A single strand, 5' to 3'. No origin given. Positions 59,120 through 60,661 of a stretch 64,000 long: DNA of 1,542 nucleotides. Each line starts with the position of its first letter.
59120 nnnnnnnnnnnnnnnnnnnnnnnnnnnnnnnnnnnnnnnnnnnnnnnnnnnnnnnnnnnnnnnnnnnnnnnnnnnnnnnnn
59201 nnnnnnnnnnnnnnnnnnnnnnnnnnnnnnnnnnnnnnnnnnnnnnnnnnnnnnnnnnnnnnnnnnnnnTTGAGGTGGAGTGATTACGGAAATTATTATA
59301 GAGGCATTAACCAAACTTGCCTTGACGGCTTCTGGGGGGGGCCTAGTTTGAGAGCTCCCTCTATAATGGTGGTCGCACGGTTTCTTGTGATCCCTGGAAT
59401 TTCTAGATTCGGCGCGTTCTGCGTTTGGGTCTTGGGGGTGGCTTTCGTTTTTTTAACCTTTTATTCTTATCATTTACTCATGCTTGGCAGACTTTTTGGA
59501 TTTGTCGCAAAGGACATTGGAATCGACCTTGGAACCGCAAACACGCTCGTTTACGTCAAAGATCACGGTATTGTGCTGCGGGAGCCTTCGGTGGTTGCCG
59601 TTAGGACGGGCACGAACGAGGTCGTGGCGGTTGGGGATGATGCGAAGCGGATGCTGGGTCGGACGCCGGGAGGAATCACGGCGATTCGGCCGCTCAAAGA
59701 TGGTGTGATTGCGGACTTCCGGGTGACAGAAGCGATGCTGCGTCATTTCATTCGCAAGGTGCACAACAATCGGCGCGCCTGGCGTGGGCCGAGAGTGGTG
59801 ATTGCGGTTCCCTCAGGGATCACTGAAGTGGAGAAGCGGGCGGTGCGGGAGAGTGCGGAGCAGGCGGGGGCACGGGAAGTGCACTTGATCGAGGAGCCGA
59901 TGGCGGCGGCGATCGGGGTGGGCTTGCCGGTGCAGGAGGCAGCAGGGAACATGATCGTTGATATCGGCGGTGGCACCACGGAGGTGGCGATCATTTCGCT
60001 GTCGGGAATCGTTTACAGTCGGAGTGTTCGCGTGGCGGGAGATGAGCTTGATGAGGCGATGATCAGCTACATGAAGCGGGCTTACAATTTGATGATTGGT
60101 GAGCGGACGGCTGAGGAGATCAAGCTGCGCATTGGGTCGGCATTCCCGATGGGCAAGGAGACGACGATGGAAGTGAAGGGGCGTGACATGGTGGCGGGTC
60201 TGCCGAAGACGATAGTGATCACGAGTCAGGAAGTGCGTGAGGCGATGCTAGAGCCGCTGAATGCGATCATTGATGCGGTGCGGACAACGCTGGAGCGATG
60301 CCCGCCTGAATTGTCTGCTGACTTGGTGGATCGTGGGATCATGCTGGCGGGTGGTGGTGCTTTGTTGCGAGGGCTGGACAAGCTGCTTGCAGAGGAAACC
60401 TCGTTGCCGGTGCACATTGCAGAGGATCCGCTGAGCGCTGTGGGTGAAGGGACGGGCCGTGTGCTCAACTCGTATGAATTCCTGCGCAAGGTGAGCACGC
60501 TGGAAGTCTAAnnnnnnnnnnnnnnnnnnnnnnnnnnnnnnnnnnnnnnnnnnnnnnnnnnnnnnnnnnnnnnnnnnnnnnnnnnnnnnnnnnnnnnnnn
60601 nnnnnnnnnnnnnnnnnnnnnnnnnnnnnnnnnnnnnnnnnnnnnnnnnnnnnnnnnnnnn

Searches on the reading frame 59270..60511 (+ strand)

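Call 51: search_protein_families(library=pfam, proteins=[window:59270-60511:+], max_evalue=0.001)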
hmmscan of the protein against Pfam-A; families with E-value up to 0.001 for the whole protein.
window:59270-60511:+ (413 aa): 5 families
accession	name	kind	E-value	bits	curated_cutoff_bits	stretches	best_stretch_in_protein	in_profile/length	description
PF06723.19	MreB_Mbl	-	2.3e-152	506.9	27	1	81-403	2-323/327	MreB/Mbl protein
PF14450.12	FtsA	-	1.7e-12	48.3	31.8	1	229-386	2-112/127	Cell division protein FtsA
PF00012.26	HSP70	-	1.9e-12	46.6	20.6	1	175-272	135-238/599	Hsp70 protein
PF00022.25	Actin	-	1.4e-10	40.8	27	1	85-270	9-189/410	Actin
PF11104.14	PilM_2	-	4.2e-08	32.9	27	0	351-385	273-306/340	Type IV pilus assembly protein PilM;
